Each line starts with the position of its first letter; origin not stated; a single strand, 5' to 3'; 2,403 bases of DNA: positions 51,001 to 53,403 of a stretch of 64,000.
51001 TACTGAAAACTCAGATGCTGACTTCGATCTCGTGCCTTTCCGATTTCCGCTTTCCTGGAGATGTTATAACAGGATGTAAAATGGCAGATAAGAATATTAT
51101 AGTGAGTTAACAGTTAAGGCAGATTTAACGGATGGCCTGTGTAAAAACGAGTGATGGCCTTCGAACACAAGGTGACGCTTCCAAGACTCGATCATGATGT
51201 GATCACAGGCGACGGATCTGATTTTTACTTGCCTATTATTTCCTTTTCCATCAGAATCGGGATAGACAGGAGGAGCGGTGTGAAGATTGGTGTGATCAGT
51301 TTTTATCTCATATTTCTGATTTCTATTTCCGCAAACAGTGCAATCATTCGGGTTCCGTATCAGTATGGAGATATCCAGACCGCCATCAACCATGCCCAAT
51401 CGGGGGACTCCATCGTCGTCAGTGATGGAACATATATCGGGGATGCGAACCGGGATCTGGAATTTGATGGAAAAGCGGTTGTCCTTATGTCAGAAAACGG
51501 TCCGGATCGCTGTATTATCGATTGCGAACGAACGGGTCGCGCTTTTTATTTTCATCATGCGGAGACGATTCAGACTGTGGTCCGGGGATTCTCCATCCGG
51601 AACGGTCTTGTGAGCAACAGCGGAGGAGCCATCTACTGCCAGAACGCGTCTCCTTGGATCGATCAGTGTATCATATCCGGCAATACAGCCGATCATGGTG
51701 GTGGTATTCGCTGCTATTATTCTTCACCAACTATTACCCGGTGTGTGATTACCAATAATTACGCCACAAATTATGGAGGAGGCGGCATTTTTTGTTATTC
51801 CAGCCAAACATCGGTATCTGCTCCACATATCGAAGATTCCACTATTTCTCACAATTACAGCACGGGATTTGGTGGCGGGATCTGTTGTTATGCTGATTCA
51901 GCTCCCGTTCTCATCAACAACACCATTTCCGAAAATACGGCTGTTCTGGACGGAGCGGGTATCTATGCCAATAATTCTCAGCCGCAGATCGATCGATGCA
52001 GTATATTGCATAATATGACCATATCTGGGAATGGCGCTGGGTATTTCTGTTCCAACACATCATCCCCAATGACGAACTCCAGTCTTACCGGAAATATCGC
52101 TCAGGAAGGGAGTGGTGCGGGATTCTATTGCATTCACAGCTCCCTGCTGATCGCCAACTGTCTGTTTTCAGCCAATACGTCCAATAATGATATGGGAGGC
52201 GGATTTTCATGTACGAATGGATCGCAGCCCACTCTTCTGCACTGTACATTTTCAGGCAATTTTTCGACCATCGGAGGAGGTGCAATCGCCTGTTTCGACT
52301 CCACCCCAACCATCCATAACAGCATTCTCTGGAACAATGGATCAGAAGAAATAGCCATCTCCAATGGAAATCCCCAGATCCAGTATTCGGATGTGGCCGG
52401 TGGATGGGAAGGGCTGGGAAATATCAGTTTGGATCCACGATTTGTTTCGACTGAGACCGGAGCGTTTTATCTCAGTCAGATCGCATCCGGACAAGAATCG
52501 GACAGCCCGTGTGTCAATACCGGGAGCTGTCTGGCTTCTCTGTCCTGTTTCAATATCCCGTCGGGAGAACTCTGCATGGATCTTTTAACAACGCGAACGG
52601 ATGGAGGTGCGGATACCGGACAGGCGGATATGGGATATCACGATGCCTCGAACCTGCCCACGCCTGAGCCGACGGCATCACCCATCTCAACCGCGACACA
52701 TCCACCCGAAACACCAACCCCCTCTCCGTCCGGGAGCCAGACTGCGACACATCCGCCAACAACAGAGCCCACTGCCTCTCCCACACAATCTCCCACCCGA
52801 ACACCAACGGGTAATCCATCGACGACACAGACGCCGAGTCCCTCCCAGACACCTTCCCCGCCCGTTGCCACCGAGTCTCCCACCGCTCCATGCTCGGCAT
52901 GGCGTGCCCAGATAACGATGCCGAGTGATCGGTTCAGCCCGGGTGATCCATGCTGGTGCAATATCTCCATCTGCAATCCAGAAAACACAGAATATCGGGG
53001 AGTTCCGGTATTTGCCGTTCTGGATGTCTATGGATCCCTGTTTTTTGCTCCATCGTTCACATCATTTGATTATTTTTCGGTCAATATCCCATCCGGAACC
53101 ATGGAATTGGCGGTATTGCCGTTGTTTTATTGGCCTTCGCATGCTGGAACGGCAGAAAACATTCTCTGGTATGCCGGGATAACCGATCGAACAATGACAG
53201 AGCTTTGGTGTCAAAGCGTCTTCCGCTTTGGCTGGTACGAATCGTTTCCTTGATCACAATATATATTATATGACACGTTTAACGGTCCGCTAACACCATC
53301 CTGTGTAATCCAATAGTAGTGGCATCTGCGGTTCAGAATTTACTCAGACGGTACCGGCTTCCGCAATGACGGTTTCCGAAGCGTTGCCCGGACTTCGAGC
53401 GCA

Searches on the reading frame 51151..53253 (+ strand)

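Call 44: search_protein_families(library=pfam, proteins=[window:51151-53253:+], max_evalue=0.00001)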
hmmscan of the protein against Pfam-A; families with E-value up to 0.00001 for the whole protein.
window:51151-53253:+ (700 aa): 3 families
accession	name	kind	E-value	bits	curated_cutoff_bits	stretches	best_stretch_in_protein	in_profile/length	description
PF13229.12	Beta_helix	-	4e-17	62.7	25.9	2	227-336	59-155/158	Right handed beta helix region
PF02415.23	Chlam_PMP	-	4.5e-08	33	20.6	0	365-381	2-18/19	Chlamydia polymorphic membrane protein (Chlamydia_PMP) repeat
PF05048.19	NosD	-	8.6e-08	32.3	23.6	0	142-276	44-159/212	Periplasmic copper-binding protein (NosD)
